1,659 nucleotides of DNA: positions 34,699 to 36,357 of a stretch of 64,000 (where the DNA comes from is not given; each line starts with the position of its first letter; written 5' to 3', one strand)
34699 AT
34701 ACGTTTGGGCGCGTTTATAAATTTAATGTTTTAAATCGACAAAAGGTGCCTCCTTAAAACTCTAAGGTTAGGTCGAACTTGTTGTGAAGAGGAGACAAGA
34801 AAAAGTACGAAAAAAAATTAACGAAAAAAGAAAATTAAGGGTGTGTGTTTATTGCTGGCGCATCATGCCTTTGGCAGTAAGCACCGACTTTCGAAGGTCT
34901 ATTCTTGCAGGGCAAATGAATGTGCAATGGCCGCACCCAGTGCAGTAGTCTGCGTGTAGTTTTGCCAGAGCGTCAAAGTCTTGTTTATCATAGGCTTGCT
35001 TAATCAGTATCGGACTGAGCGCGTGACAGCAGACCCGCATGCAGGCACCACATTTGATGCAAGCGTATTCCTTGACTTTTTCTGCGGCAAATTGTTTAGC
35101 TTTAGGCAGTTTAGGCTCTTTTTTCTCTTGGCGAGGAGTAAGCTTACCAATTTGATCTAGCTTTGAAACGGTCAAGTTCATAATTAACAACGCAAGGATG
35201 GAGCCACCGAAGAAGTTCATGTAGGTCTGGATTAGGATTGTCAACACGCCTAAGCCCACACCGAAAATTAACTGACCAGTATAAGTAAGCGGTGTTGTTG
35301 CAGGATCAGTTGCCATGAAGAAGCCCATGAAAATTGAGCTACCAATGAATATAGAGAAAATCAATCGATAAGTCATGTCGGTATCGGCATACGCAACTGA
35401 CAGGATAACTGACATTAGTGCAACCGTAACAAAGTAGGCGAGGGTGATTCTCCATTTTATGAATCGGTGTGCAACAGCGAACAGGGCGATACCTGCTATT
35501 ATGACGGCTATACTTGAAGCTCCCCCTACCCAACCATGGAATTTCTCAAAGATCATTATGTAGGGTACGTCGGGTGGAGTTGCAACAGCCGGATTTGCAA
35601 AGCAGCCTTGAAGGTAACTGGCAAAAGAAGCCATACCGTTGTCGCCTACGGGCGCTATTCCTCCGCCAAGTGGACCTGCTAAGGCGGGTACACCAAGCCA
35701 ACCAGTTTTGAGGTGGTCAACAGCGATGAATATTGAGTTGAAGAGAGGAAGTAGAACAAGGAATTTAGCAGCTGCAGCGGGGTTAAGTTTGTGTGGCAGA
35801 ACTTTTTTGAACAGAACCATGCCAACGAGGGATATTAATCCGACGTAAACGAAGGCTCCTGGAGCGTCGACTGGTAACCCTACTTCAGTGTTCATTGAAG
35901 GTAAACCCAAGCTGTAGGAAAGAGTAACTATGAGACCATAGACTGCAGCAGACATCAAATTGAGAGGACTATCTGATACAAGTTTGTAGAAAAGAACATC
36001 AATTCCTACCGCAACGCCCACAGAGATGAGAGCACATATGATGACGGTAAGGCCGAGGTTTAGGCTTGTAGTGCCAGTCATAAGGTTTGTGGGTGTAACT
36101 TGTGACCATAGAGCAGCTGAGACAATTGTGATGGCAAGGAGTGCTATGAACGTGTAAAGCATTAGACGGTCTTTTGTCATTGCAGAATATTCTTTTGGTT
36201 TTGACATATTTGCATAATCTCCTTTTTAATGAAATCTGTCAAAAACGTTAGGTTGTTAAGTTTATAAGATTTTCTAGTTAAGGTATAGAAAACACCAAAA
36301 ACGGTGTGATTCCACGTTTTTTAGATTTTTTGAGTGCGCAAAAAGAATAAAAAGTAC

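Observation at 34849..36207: Orphan RnfD/NqrB-like subunit fused to an RnfC-type di-cluster ferredoxin domain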

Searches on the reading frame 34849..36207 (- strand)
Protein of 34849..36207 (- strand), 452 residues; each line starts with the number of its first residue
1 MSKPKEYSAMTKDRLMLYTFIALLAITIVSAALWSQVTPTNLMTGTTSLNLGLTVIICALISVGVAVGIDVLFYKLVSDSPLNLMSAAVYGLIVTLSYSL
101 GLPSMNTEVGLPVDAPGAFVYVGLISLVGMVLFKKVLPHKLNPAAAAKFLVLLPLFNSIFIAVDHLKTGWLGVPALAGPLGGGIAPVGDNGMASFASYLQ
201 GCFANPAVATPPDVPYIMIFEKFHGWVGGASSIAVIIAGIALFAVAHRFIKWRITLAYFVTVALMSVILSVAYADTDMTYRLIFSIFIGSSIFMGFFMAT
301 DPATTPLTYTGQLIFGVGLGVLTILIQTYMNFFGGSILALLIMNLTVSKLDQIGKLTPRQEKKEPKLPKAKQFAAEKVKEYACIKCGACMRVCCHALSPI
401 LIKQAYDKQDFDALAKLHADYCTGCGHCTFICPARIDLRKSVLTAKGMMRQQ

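Call 3: search_protein_families(library=pfam, proteins=[window:34849-36207:-], max_evalue=0.1)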
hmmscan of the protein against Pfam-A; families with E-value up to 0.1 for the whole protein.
window:34849-36207:- (452 aa): 14 families
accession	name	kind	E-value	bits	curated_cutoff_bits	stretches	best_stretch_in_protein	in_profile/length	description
PF03116.20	NQR2_RnfD_RnfE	-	3.7e-30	105.7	27.7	1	3-353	5-289/296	NQR2, RnfD, RnfE family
PF14697.11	Fer4_21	-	1.2e-06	28.9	35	1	378-434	3-53/59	4Fe-4S dicluster domain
PF12838.12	Fer4_7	-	1.6e-06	28.9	27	1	383-435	2-51/52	4Fe-4S dicluster domain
PF13183.11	Fer4_8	-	1.2e-05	26.2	27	1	382-436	4-68/68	4Fe-4S dicluster domain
PF00037.32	Fer4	-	1.3e-05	25.2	21.1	2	418-434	4-20/24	4Fe-4S binding domain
PF12837.12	Fer4_6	-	2e-05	24.7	25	2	419-434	6-21/24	4Fe-4S binding domain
PF13237.11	Fer4_10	-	2.5e-05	24.5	25.5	2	380-433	6-53/53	4Fe-4S dicluster domain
PF12797.12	Fer4_2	-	0.00012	22.3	24.5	1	418-434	6-22/22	4Fe-4S binding domain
PF13187.11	Fer4_9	-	0.00014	22.3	27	1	382-435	1-50/52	4Fe-4S dicluster domain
PF17179.9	Fer4_22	-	0.00024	22.3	27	0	414-436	73-95/95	4Fe-4S dicluster domain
PF13746.11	Fer4_18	-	0.0016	19.1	27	1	415-442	54-81/114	4Fe-4S dicluster domain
PF13534.11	Fer4_17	-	0.0027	18.6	22.2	1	382-437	1-61/61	4Fe-4S dicluster domain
PF12800.12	Fer4_4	-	0.0088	16.8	24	0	381-394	2-15/17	4Fe-4S binding domain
PF13484.11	Fer4_16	-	0.05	14.8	30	0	383-434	2-65/66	4Fe-4S double cluster binding domain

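Call 4: search_protein_families(library=ncbifam, proteins=[window:34849-36207:-], max_evalue=0.1)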
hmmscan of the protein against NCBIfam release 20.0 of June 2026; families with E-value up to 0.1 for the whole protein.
window:34849-36207:- (452 aa): 45 families (the best 25 are shown)
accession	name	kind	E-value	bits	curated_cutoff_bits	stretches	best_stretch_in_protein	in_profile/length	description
TIGR01946.1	rnfD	subfamily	4.6e-21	75.5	207.05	1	49-352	30-318/327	RnfABCDGE type electron transport complex subunit D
NF041838.1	rnfD_Methano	equivalog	1.2e-19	70.8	400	1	218-351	151-277/285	Rnf electron transport complex subunit RnfD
NF002011.0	PRK00816.1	equivalog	5.9e-19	68.4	415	1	225-353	219-341/352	electron transport complex subunit RsxD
NF003756.0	PRK05349.1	equivalog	6.6e-17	61.5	414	1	219-352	256-390/406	NADH:ubiquinone reductase (Na(+)-transporting) subunit B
TIGR01937.1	nqrB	equivalog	1.8e-14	53.5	349.9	1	220-353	270-404/413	NADH:ubiquinone reductase (Na(+)-transporting) subunit B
TIGR01945.1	rnfC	subfamily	4.9e-14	51.7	245.95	1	376-451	358-433/435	RnfABCDGE type electron transport complex subunit C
NF003454.1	PRK05035.1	equivalog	3.8e-11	42.2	345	1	372-450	358-436/556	electron transport complex subunit RsxC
NF041837.1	rnfC_Methano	equivalog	2e-10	40.1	650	1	377-446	354-423/438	Rnf electron transport complex subunit RnfC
NF002181.0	PRK01024.1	equivalog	1.2e-06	27.6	792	1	225-357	356-497/503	Na(+)-transporting NADH-quinone reductase subunit B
TIGR00314.1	cdhA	equivalog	2.2e-06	25.8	781.3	1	357-440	373-457/784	CO dehydrogenase/acetyl-CoA synthase complex subunit alpha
NF042909.1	FMH_DH_FwdF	exception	2.3e-05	23.7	375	1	378-436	254-311/336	tungsten-dependent formylmethanofuran dehydrogenase subunit FwdF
NF043039.1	HgcAB_like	equivalog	7.7e-05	22.4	285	1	234-434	163-346/350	HgcAB-like fusion protein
NF040864.1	HgcB_ferredoxin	equivalog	0.00013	21.7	99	1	416-436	10-30/93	mercury methylation ferredoxin HgcB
NF040833.1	sulfhyd_HydB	equivalog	0.00019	20.4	750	1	415-448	305-338/367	NADPH-dependent hydrogenase/sulfhydrogenase 1 subunit beta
TIGR01971.1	NuoI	subfamily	0.00022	20.8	113.05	1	376-435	38-96/121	NADH-quinone oxidoreductase, chain I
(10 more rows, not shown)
